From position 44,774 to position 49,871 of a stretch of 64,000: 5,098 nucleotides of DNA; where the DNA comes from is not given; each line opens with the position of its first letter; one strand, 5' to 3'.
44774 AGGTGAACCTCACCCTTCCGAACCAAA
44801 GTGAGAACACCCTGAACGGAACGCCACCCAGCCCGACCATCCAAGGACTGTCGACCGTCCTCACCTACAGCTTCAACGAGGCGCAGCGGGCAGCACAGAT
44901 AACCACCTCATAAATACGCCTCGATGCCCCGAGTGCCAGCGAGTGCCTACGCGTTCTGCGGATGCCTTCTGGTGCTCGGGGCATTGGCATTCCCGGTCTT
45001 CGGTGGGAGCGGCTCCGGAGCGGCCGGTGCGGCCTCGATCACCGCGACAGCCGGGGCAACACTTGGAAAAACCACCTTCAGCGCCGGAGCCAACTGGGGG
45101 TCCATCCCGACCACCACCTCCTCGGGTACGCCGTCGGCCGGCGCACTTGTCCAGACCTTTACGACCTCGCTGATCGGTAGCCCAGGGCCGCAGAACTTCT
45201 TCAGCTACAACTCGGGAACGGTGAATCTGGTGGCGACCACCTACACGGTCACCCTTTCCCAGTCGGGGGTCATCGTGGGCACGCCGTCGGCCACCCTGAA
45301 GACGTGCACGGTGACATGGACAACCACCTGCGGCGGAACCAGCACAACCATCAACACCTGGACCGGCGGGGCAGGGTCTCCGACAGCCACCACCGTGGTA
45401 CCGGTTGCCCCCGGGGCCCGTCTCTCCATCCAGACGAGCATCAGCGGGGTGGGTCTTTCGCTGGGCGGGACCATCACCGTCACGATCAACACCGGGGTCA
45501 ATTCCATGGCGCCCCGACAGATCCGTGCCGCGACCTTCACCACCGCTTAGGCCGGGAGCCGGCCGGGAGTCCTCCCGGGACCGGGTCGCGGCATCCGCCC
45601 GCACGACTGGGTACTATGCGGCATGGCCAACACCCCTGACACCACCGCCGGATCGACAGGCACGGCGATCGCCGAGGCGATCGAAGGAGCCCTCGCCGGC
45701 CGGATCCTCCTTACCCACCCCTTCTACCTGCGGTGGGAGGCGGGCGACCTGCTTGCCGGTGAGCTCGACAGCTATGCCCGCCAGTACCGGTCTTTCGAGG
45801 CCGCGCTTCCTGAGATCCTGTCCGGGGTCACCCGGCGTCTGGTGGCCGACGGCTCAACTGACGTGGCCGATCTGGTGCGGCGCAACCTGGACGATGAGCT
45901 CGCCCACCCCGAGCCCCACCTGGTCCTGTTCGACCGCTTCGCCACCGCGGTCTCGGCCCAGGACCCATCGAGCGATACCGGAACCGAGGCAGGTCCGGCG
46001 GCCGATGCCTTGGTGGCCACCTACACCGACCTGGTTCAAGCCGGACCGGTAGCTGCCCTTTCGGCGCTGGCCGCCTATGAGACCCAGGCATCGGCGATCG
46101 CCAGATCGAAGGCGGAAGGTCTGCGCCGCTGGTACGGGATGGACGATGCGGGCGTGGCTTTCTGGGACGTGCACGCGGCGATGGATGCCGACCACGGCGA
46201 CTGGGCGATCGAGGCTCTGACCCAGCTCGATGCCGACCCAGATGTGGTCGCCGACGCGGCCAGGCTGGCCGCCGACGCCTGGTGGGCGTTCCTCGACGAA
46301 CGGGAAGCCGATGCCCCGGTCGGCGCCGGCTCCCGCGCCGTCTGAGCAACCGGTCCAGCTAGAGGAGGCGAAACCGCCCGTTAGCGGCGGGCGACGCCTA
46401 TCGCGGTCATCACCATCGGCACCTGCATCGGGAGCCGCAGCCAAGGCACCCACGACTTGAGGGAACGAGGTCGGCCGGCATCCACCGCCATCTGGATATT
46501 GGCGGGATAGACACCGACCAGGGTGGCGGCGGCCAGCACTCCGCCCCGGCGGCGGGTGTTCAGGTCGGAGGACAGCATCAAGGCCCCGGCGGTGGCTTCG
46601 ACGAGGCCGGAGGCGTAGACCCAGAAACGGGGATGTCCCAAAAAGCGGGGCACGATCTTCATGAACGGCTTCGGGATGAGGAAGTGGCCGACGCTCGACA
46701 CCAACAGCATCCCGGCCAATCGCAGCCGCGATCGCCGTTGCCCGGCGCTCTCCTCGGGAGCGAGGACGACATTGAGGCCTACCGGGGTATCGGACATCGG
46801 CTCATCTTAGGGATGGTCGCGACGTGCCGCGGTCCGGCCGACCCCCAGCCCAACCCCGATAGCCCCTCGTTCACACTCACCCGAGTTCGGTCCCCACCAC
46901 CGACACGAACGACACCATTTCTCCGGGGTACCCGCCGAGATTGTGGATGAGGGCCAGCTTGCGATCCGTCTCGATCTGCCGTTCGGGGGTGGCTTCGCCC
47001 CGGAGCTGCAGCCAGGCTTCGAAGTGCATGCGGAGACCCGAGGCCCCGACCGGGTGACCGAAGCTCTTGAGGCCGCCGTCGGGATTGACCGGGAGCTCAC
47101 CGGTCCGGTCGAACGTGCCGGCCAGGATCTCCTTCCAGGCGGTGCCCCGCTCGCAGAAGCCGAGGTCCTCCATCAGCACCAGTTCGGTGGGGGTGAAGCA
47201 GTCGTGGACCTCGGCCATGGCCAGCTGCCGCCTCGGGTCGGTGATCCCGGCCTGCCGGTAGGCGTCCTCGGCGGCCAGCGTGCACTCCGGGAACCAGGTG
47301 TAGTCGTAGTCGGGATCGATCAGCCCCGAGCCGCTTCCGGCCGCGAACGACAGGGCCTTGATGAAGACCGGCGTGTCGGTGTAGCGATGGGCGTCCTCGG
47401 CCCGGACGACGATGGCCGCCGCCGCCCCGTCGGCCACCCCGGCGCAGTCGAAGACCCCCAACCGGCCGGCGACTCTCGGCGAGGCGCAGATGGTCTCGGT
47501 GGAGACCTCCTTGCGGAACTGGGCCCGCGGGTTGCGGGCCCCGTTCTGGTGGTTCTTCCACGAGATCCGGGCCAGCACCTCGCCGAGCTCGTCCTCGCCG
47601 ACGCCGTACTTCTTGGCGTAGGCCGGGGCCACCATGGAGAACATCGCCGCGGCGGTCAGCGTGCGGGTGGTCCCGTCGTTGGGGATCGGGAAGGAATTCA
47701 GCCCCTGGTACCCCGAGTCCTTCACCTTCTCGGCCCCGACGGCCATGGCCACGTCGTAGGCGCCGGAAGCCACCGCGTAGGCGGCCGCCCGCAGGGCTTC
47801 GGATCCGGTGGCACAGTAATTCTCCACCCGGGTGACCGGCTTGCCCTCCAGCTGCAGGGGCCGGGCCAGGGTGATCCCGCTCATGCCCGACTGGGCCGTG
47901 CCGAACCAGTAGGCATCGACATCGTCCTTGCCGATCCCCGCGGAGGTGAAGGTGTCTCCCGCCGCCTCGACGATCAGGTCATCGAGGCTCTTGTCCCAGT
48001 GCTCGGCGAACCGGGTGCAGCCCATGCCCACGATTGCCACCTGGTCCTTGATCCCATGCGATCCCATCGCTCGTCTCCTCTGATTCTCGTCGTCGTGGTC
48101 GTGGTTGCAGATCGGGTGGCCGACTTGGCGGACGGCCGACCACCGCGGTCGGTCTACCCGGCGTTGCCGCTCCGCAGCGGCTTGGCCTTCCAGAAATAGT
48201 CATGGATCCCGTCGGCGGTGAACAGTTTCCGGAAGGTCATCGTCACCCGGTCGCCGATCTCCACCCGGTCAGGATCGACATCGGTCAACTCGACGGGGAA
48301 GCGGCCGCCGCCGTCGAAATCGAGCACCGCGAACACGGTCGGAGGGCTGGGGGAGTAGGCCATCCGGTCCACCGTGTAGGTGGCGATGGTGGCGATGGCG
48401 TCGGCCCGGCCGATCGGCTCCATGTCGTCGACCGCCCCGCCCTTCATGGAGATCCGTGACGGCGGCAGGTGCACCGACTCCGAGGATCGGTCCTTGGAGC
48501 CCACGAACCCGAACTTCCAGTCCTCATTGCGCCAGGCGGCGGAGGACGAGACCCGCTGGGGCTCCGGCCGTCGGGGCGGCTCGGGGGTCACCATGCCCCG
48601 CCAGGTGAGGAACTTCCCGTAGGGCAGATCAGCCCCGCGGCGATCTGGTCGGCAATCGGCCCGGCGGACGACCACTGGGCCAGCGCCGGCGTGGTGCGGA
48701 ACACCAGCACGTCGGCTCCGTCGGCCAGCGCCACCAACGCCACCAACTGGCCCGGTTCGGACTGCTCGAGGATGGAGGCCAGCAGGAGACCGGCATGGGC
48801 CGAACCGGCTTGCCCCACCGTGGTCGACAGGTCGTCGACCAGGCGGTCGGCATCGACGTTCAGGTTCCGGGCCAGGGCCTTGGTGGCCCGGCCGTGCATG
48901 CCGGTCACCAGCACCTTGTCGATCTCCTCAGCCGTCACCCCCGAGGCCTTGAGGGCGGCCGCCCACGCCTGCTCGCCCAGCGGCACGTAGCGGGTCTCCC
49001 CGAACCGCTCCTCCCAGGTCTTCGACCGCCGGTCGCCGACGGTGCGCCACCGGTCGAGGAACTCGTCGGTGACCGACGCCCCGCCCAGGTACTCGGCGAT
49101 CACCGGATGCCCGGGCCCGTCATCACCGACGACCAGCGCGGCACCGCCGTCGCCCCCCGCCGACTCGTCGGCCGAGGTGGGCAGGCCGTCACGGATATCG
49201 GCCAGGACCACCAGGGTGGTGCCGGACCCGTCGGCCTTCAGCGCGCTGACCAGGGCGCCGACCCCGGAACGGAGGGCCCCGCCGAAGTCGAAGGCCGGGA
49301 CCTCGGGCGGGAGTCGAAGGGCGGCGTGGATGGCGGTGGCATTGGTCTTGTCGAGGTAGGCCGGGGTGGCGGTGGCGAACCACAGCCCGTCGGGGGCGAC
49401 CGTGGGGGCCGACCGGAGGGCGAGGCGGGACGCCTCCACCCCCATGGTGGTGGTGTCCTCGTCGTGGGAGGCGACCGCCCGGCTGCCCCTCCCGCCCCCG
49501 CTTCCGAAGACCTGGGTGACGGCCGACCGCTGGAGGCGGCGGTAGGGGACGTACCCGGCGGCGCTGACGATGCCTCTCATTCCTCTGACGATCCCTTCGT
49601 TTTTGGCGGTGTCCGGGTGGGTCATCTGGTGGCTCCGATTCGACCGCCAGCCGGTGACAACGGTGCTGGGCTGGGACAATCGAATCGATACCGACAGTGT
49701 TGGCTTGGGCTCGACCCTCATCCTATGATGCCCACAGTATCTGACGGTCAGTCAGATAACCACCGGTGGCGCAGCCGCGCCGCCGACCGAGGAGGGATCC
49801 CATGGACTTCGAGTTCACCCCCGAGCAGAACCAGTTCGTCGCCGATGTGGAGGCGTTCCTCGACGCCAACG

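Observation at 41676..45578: Locus 2: second SipW-type peptidase with TasA-like and beta-rich secreted proteins, preceded by a membrane protein and a translin-like domain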

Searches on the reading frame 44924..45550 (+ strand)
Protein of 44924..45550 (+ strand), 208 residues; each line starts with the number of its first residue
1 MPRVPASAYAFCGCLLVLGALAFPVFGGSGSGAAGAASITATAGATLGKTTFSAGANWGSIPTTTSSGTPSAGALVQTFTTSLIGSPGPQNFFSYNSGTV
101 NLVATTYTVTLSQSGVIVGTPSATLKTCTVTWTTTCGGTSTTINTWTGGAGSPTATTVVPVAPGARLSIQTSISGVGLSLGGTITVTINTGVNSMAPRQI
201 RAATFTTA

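Call 3: search_protein_families(library=pfam, proteins=[window:44924-45550:+], max_evalue=0.1)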
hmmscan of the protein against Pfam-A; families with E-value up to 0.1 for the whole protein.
window:44924-45550:+ (208 aa): 0 families

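Call 4: search_protein_families(library=ncbifam, proteins=[window:44924-45550:+], max_evalue=0.1)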
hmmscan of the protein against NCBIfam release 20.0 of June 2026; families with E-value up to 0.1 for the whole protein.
window:44924-45550:+ (208 aa): 1 family
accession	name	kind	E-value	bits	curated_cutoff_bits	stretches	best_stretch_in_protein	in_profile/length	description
NF009831.0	PRK13305.1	equivalog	0.095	12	294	0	40-64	65-89/220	3-keto-L-gulonate-6-phosphate decarboxylase UlaD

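Call 31: find_homologous_proteins(query=window:44924-45550:+)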
Query window:44924-45550:+ (208 aa): 14 proteins with E <= 0.001 among 2857 candidates.
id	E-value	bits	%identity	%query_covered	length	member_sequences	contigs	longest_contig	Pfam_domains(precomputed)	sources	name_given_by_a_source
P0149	1.9e-118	411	100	100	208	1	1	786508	-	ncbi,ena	-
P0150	7.3e-100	351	88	100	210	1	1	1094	-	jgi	jgi:hypothetical protein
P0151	1.5e-98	346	87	100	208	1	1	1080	-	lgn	-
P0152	3.4e-92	326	83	100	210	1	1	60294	-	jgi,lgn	jgi:hypothetical protein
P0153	1.0e-91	324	82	100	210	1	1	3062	-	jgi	jgi:hypothetical protein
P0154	1.0e-82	295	73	100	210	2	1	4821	-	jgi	jgi:hypothetical protein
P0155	4.2e-82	293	80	92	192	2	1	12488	-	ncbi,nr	ncbi:MAG TPA: hypothetical protein VHT49_10960 [Acidimicrobiales bacterium]|nr:hypothetical protein 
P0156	1.9e-77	278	69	100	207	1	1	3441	-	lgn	-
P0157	5.1e-67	244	65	91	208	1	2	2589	-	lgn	-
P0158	3.1e-53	199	72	68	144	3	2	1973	-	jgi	jgi:hypothetical protein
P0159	8.2e-52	194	57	100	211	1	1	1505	-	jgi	jgi:hypothetical protein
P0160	6.0e-39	152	52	100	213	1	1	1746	-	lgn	-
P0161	4.4e-37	146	50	100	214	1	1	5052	-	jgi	jgi:hypothetical protein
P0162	2.0e-12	65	44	53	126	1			-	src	-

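Call 47: search_protein_representatives(alignment_id=A4)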
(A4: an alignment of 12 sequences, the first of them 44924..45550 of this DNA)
Query: 12 sequences, 209 profile positions. Proteins with E-value up to 0.001 (for the whole library): 69; up to 1e-10: 29; up to 1e-30: 4. The best 69 are listed.
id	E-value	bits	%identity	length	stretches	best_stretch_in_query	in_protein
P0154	3.0e-102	357.0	-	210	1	1-209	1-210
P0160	8.2e-84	296.8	-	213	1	2-209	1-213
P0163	5.2e-35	137.4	-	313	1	39-178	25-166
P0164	4.4e-33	131.1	-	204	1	37-209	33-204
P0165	1.2e-28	116.6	-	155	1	55-208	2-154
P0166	4.5e-28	114.7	-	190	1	27-208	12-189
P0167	2.8e-27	112.1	-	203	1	22-208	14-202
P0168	1.9e-24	102.9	-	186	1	40-205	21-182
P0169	9.5e-23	97.3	-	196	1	30-209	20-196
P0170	1.7e-22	96.5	-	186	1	23-203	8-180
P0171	3.8e-22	95.4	-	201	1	39-208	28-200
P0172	1.5e-21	93.4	-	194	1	35-201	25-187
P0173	2.1e-21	92.9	-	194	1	44-209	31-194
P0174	3.0e-21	92.4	-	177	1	41-208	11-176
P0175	6.3e-20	88.1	-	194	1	33-208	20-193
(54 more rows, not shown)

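Call 54: predict_structure(alignment_id=A4)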
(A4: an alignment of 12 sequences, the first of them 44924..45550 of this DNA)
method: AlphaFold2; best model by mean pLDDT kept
length: 208 residues; sequences in the alignment: 12
mean_pLDDT: 48.4   pTM: 0.45
mean pLDDT of the five models: 48.4, 48.1, 47.5, 45.2, 43.6
residues with pLDDT >= 90: 0; 70-90: 16; 50-70: 95; < 50: 97
segments of 3 or more residues with pLDDT < 50: 1-75, 97-100, 192-208
pLDDT, mean of each block of 10 residues (from residue 1): 39 35 28 25 22 25 30 47 58 53 58 67 70 60 71 61 61 64 60 44 33
secondary structure, 60 per line:
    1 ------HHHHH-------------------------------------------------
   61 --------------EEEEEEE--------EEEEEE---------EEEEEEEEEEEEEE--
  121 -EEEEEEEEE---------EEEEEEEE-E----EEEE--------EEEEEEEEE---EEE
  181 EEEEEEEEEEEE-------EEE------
elements in order: H7-11 E75-81 E90-95 E105-118 E122-130 E140-147 E154-157 E166-174 E178-192 E200-202

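Call 68: search_solved_structures(query=A4, max_evalue=10)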
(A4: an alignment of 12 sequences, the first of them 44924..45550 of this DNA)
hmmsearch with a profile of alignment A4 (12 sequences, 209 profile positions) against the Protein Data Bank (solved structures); distinct sequences matched with E-value up to 10: 0.

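Call 71: fold_search(model_id=the predicted structure, library=pdb)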
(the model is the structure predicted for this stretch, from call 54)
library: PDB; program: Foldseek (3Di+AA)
matches with E <= 10: 1215; with E <= 0.001: 0
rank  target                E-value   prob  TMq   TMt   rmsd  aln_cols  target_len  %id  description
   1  7vrn_I                4.5e-03  0.92  0.25  0.14   9.6       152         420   12  Structure of infectious bursal disease virus Gt strain (released 2022-03-30)
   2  7vrp_I                5.8e-03  0.87  0.24  0.15  11.7       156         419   13  Structure of infectious bursal disease virus Gx strain (released 2022-03-30)
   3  8xck_F                9.9e-03  0.82  0.24  0.18  14.9       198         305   11  Closed state of central tail fiber of bacteriophage lambda (released 2024-05-01)
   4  9wca_F                9.9e-03  0.69  0.24  0.18  18.6       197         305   11  Closed state of A8 gpJ 713 central tail fiber (released 2026-01-28)
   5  7vrn_A                1.2e-02  0.35  0.20  0.13  18.0       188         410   15  Structure of infectious bursal disease virus Gt strain (released 2022-03-30)
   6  7uae_A                1.4e-02  0.97  0.30  0.14   6.4       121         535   12  Human meprin alpha (active state) (released 2022-11-02)
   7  7vrn_L                1.4e-02  0.75  0.25  0.16   8.4       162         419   14  Structure of infectious bursal disease virus Gt strain (released 2022-03-30)
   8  7vrn_B                1.8e-02  0.54  0.22  0.14   9.8       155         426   15  Structure of infectious bursal disease virus Gt strain (released 2022-03-30)
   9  2wys_A                2.1e-02  0.98  0.30  0.14   5.6       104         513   18  High resolution crystallographic structure of the Clostridium thermocellum N-terminal endo-1,4-beta-D-xylanase 10B (Xy (released 2010-08-25)
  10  7vrp_A                2.1e-02  0.75  0.25  0.16   8.5       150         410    9  Structure of infectious bursal disease virus Gx strain (released 2022-03-30)
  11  7uab_H                2.2e-02  0.97  0.31  0.15   5.8       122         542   14  Human pro-meprin alpha (zymogen state) (released 2022-11-02)
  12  9hdi_MODEL_1_A        2.2e-02  0.91  0.32  0.37   8.8       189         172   14  N-terminally truncated CanA from Pyrodictium abyssi - K1-CanA (released 2025-08-20)
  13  9k09_A                2.3e-02  0.89  0.31  0.19  16.9       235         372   13  Cyanophage A4 portal-tail complex (released 2025-04-09)
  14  2df7_F                2.3e-02  0.33  0.21  0.13  14.1       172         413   12  Crystal structure of infectious bursal disease virus VP2 subviral particle (released 2006-06-27)
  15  3hwj_B                2.6e-02  0.80  0.26  0.33   9.6       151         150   11  Crystal structure of the second PHR domain of Mouse Myc-binding protein 2 (MYCBP-2) (released 2009-07-21)
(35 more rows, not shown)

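Call 79: search_protein_families(library=padloc, proteins=[window:44924-45550:+], max_evalue=0.01)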
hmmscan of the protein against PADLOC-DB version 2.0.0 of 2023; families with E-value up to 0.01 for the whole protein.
window:44924-45550:+ (208 aa): 0 families

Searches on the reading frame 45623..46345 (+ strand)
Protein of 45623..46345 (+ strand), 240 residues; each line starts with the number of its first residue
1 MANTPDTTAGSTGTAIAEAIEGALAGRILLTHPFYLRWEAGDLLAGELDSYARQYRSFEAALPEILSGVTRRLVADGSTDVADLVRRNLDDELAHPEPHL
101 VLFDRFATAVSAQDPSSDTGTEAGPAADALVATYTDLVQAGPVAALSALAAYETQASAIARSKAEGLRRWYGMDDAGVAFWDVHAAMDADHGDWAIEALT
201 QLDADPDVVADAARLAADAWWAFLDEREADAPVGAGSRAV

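Call 3: search_protein_families(library=pfam, proteins=[window:45623-46345:+], max_evalue=0.1)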
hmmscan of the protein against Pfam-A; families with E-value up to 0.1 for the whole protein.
window:45623-46345:+ (240 aa): 2 families
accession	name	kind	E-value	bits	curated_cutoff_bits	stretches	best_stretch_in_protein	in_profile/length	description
PF14518.11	Haem_oxygenas_2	-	1.4e-18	67.8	28.9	1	51-221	3-177/177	Iron-containing redox enzyme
PF03070.21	TENA_THI-4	-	5.8e-05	23.4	22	1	30-167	12-143/210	TENA/THI-4/PQQC family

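Call 4: search_protein_families(library=ncbifam, proteins=[window:45623-46345:+], max_evalue=0.1)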
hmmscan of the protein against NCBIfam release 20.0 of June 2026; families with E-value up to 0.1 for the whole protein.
window:45623-46345:+ (240 aa): 2 families
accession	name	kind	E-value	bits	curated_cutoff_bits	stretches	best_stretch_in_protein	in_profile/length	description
TIGR04305.1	fol_rel_CADD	subfamily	5.1e-32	111.2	200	1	20-226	5-209/212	CADD family putative folate metabolism protein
NF042919.1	ChlAlygly_Syn_BesC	equivalog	0.013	14.9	500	1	142-200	162-219/257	4-chloro-allylglycine synthase BesC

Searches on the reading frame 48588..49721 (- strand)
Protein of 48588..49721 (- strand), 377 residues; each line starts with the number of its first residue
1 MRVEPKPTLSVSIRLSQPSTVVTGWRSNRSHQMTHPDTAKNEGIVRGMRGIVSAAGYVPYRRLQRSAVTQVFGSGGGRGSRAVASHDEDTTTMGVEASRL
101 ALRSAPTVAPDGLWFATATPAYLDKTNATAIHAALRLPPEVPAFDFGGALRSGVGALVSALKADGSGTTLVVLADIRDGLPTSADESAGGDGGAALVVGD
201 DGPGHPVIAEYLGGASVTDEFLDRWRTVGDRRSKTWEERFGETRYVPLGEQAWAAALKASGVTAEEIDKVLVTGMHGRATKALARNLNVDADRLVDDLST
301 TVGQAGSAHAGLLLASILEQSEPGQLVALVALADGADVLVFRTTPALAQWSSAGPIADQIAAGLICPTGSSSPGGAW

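Call 75: search_protein_families(library=pfam, proteins=[window:48588-49721:-], max_evalue=0.00001)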
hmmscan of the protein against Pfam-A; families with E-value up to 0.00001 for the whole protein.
window:48588-49721:- (377 aa): 1 family
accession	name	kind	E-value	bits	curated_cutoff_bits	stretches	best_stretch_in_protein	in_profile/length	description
PF08541.16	ACP_syn_III_C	-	1.1e-07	32.3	26.6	1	257-335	1-80/90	3-Oxoacyl-[acyl-carrier-protein (ACP)] synthase III C terminal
